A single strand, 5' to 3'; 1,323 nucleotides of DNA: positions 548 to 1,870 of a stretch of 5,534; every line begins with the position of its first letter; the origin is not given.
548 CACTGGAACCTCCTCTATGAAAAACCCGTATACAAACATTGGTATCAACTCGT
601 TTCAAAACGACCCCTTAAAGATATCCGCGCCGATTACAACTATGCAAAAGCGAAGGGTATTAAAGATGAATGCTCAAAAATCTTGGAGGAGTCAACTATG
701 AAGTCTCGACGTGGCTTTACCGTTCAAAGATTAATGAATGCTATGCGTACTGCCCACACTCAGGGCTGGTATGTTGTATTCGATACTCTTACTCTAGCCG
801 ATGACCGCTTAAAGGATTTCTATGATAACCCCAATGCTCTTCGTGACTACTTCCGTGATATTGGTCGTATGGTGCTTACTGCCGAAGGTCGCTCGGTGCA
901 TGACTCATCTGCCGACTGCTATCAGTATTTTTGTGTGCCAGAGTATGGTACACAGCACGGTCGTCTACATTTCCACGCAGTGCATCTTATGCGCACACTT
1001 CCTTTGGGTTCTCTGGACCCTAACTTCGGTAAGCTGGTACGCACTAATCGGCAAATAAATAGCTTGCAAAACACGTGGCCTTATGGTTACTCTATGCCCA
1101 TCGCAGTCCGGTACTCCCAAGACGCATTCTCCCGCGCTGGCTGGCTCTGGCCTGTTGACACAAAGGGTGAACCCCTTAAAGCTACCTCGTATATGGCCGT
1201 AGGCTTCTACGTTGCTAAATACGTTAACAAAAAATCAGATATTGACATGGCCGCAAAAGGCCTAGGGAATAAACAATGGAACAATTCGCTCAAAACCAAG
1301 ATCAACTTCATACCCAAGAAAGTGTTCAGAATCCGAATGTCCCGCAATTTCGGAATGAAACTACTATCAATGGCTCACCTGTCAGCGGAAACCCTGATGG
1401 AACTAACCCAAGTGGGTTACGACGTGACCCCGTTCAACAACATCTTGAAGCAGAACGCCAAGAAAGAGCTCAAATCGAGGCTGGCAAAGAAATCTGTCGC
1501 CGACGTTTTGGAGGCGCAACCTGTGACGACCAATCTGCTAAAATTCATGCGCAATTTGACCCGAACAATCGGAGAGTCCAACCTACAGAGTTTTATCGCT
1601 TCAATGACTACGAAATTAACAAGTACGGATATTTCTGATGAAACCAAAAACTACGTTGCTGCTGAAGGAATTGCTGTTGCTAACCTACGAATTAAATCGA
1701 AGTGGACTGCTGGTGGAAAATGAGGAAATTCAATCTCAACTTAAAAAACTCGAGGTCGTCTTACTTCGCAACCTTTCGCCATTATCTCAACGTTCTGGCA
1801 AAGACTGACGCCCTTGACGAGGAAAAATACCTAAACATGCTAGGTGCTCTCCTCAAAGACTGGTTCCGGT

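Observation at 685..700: Strong internal ribosome-binding site inside gene A consistent with an A* restart product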

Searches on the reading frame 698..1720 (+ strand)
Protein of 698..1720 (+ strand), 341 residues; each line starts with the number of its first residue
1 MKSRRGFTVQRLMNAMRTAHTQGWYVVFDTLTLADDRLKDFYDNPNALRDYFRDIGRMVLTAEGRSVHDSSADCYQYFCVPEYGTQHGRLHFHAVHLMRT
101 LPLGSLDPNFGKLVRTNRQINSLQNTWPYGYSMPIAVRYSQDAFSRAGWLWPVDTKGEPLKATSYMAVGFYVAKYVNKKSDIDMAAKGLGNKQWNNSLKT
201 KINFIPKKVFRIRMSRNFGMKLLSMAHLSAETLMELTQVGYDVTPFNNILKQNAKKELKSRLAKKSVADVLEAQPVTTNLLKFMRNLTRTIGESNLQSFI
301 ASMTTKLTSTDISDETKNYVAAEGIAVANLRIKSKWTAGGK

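Call 17: search_dna_similar(query=window:698-1720:+, collection=phages, mode=protein, max_rows=60, rows=spread)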
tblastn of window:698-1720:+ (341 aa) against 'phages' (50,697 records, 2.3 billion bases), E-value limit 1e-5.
Records with a match: 583; places in all: 737; records where one place covers at least 80% of the query: 576.
Best place of each record, by identity: 95-99% 364; 90-95% 5; 80-90% 12; 60-80% 162; <60% 40.
By first word of the organism name: Enterobacteria 380; Escherichia 176; Eel 6; Microviridae 5; Salmonella 4; Sinsheimervirus 4; Vibrio 3; Shigella 2; Protaetiibacter 1; Mycolicibacterium 1; and 1 more.
By host as written in the record: Escherichia coli C 349; - 105; Escherichia coli 61; Salmonella sp. 34; Escherichia coli IJ1862 6; Salmonella enterica serovar Typhimurium 3; Escherichia coli MG1655 K12 2; Escherichia coli MG1655, K12 2; and 18 more.
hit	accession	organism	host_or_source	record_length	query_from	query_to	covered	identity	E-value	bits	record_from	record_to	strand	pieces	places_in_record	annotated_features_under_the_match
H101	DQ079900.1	Enterobacteria phage NC2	-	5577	1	341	100%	98.5%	0e+0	701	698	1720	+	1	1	A: gpA | A*: gpA* | B: gpB | K: gpK | C: gpC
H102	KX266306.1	Enterobacteria phage ID11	Escherichia coli C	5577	1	341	100%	97.9%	0e+0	700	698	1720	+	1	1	protein A | protein A* | protein B | protein K | protein C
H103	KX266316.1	Enterobacteria phage ID11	Escherichia coli C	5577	1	341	100%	97.9%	0e+0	700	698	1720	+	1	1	protein A | protein A* | protein B | protein K | protein C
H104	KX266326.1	Enterobacteria phage ID11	Escherichia coli C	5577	1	341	100%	97.9%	0e+0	700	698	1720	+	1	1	protein A | protein A* | protein B | protein K | protein C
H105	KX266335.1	Enterobacteria phage ID11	Escherichia coli C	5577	1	341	100%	97.9%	0e+0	700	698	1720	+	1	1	protein A | protein A* | protein B | protein K | protein C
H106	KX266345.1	Enterobacteria phage ID11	Escherichia coli C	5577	1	341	100%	97.9%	0e+0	700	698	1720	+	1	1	protein A | protein A* | protein B | protein K | protein C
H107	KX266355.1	Enterobacteria phage ID11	Escherichia coli C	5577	1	341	100%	97.9%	0e+0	700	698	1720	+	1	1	protein A | protein A* | protein B | protein K | protein C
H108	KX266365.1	Enterobacteria phage ID11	Escherichia coli C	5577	1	341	100%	97.9%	0e+0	700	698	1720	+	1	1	protein A | protein A* | protein B | protein K | protein C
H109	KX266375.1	Enterobacteria phage ID11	Escherichia coli C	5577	1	341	100%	97.9%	0e+0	700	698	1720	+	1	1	protein A | protein A* | protein B | protein K | protein C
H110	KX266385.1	Enterobacteria phage ID11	Escherichia coli C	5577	1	341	100%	97.9%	0e+0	700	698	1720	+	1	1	protein A | protein A* | protein B | protein K | protein C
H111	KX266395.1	Enterobacteria phage ID11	Escherichia coli C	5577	1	341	100%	97.9%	0e+0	700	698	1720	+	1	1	protein A | protein A* | protein B | protein K | protein C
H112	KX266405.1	Enterobacteria phage ID11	Escherichia coli C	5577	1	341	100%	97.9%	0e+0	700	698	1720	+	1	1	protein A | protein A* | protein B | protein K | protein C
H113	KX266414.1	Enterobacteria phage ID11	Escherichia coli C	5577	1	341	100%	97.9%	0e+0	700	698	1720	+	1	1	protein A | protein A* | protein B | protein K | protein C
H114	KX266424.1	Enterobacteria phage ID11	Escherichia coli C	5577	1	341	100%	97.9%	0e+0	700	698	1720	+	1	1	protein A | protein A* | protein B | protein K | protein C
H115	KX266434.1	Enterobacteria phage ID11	Escherichia coli C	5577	1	341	100%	97.9%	0e+0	700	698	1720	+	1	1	protein A | protein A* | protein B | protein K | protein C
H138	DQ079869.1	Escherichia phage ID2 Moscow/ID/2001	-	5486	1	341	100%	92.7%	0e+0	671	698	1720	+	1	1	A: gpA | A*: gpA* | B: gpB | K: gpK | C: gpC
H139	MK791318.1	Escherichia phage Lilledu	Escherichia coli K-12, MG1655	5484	1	341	100%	88.3%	0e+0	637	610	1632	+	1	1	DNA replication protein | DNA maturation protein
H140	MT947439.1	Protaetiibacter phage SSC1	soil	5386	1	341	100%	78.6%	0e+0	582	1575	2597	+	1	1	replication endonuclease | DNA packaging protein C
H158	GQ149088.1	Escherichia phage St-1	Escherichia coli strain K12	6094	2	341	100%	52.1%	6e-115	371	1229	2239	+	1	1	A: DNA replication initiation protein gpA | A: gpA* | B: internal scaffolding protein gpB | K: gpK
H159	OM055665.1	Vibrio phage vB_VpaM_PG19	Vibrio parahaemolyticus ATCC 17802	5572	2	325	95%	44.3%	2e-79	269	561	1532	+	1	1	replication initiator protein | internal scaffolding protein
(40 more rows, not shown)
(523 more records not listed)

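Call 18: get_annotated_region(hit=H158, flank=700)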
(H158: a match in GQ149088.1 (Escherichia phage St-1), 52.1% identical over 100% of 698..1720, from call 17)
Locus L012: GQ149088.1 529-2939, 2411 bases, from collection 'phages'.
description: Enterobacteria phage St-1, complete genome.
organism: Escherichia phage St-1 (NCBI taxid 10845)
taxonomy: Viruses; Monodnaviria; Sangervirae; Phixviricota; Malgrandaviricetes; Petitvirales; Microviridae; Bullavirinae; Alphatrevirus; Alphatrevirus St1
host: Escherichia coli strain K12; source: -; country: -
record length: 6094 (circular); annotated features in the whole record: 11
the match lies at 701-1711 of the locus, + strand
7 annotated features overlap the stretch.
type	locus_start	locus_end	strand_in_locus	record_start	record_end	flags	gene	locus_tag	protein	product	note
CDS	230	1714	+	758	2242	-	A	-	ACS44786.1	DNA replication initiation protein gpA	viral strand synthesis protein; rf replication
CDS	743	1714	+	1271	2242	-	A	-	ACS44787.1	gpA*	stops host DNA synthesis; same frame as gpA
CDS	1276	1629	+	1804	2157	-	B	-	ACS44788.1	internal scaffolding protein gpB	capsid morphogenesis protein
CDS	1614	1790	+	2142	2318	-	K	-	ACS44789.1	gpK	non-essential protein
CDS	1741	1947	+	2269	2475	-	C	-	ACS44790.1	gpC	DNA maturation protein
CDS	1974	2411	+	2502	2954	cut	D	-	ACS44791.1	gpD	external scaffold protein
CDS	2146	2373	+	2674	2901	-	E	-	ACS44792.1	gpE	host lysis protein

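Call 19: get_annotated_region(hit=H159, flank=700)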
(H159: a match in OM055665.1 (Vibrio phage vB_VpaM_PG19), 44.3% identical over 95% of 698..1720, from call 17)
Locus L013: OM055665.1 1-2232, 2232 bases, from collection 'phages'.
description: Vibrio phage vB_VpaM_PG19, complete genome.
organism: Vibrio phage vB_VpaM_PG19 (NCBI taxid 2914022)
taxonomy: Viruses; Monodnaviria; Sangervirae; Phixviricota; Malgrandaviricetes; Petitvirales; Microviridae
host: Vibrio parahaemolyticus ATCC 17802; source: sewage; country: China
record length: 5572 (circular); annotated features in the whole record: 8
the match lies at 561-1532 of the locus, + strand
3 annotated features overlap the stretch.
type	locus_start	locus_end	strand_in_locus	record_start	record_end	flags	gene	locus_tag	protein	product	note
CDS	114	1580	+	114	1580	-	-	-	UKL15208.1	replication initiator protein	-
CDS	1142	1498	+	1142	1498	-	-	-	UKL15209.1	internal scaffolding protein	-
CDS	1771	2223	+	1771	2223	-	-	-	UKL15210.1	external scaffolding protein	-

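Call 20: get_annotated_region(hit=H140, flank=700)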
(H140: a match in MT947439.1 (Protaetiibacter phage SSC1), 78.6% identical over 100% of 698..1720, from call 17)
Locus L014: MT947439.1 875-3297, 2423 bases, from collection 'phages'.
description: Protaetiibacter phage SSC1, complete genome.
organism: Protaetiibacter phage SSC1 (NCBI taxid 2771350)
taxonomy: Viruses; Monodnaviria; Sangervirae; Phixviricota; Malgrandaviricetes; Petitvirales; Microviridae; Bullavirinae; Sinsheimervirus; Sinsheimervirus phiX174
host: -; source: soil; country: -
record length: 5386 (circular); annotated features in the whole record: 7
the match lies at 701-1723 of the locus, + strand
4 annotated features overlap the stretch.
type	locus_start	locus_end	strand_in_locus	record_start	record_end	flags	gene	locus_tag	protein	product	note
CDS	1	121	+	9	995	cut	-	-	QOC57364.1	minor capsid protein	minor capsid protein - DNA pilot protein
CDS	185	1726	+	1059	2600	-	-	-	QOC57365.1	replication endonuclease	-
CDS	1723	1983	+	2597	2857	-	-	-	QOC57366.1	DNA packaging protein C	-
CDS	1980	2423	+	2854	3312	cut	-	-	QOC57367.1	external scaffolding protein D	-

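Call 21: get_annotated_region(hit=H139, flank=700)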
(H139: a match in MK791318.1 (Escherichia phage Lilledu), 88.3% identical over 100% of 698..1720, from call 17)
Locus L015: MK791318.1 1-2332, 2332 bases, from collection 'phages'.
description: Escherichia phage Lilledu, complete genome.
organism: Escherichia phage Lilledu (NCBI taxid 2604898)
taxonomy: Viruses; Monodnaviria; Sangervirae; Phixviricota; Malgrandaviricetes; Petitvirales; Microviridae; Bullavirinae
host: Escherichia coli K-12, MG1655; source: wastewater; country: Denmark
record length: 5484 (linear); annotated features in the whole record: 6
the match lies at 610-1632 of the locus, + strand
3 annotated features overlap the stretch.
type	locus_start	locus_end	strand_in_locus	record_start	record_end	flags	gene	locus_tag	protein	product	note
CDS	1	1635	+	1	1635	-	-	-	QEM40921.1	DNA replication protein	DNA replication protein (gpA)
CDS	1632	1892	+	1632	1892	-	-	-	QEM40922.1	DNA maturation protein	DNA maturation protein (gpC)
CDS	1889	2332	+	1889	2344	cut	-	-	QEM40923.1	external scaffolding protein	external scaffolding protein (gpD)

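Call 22: get_annotated_region(hit=H138, flank=700)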
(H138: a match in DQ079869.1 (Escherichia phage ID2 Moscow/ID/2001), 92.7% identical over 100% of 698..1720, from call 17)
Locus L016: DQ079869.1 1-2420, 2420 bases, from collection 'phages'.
description: Enterobacteria phage ID2 Moscow/ID/2001, complete genome.
organism: Escherichia phage ID2 Moscow/ID/2001 (NCBI taxid 511969)
taxonomy: Viruses; Monodnaviria; Sangervirae; Phixviricota; Malgrandaviricetes; Petitvirales; Microviridae; Bullavirinae; Gequatrovirus; Gequatrovirus talmos
host: -; source: -; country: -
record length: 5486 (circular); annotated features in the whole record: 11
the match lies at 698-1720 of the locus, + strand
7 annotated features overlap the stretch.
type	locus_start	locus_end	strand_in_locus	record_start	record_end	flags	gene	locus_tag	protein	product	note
CDS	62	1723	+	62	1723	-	A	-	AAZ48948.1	gpA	Rf replication; viral strand synthesis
CDS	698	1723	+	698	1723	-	A*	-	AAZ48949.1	gpA*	shuts off host DNA synthesis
CDS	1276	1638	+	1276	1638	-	B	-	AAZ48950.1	gpB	capsid morphogenesis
CDS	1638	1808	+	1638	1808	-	K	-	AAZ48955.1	gpK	-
CDS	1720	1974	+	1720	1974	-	C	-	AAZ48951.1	gpC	DNA maturation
CDS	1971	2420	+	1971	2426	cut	D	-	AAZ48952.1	gpD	capsid morphogenesis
CDS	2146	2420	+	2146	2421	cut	E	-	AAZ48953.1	gpE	cell lysis protein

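Call 63: search_protein_families(library=pfam, proteins=[window:698-1720:+])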
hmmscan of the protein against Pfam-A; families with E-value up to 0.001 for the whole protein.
window:698-1720:+ (341 aa): 2 families
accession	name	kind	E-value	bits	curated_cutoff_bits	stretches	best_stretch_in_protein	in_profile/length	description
PF05840.19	Phage_GPA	-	2.3e-45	155.5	31.4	1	3-182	161-320/321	Bacteriophage replication gene A protein (GPA)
PF23343.2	REP_ORF2-G2P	-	1.2e-07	32.3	27.8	1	27-179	2-98/99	Replication-associated protein ORF2/G2P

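Call 74: list_cluster_members(proteins=[window:698-1720:+, window:59-1720:+])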
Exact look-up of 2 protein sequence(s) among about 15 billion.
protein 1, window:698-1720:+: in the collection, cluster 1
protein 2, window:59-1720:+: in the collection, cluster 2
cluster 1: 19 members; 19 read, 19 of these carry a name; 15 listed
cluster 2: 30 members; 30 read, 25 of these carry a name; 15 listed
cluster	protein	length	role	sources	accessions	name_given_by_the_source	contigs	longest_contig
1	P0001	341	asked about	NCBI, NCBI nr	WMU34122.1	gpA* [Escherichia phage G4]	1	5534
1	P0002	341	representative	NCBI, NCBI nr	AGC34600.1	protein A* [Enterobacteria phage ID204 Moscow/ID]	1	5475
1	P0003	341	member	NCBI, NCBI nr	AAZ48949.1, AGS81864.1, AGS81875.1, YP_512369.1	protein A* [Enterobacteria phage FL76 Tallahassee/FL/2012] | gpA* [Escherichia phage ID2 Moscow/ID/2001]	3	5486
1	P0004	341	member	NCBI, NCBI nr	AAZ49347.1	gpA* [Enterobacteria phage NC10]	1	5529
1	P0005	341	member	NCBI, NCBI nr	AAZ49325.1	gpA* [Enterobacteria phage WA6]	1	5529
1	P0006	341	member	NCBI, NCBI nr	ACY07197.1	A* [Escherichia phage G4]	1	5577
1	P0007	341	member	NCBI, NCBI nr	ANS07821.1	protein A* [Enterobacteria phage ID11]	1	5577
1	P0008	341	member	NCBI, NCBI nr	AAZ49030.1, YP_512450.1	gpA* [Escherichia phage ID52]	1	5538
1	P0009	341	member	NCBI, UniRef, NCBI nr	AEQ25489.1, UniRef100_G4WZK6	A* protein [Escherichia phage G4] | A* protein n=1 Tax=Escherichia phage G4 TaxID=10843 RepID=G4WZK6_BPG4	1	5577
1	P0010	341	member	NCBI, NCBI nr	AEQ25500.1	A* protein [Escherichia phage G4]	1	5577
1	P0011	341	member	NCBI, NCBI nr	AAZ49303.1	gpA* [Enterobacteria phage NC19]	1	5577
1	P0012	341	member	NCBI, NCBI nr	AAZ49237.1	gpA* [Enterobacteria phage WA2]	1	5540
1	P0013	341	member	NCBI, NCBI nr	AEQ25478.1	A* protein [Escherichia phage G4]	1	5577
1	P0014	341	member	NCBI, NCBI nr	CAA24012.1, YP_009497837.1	unnamed protein product [Escherichia phage G4]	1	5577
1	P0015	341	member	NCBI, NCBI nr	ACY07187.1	A* [Escherichia phage G4]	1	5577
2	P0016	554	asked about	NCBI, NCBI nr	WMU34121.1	gpA [Escherichia phage G4]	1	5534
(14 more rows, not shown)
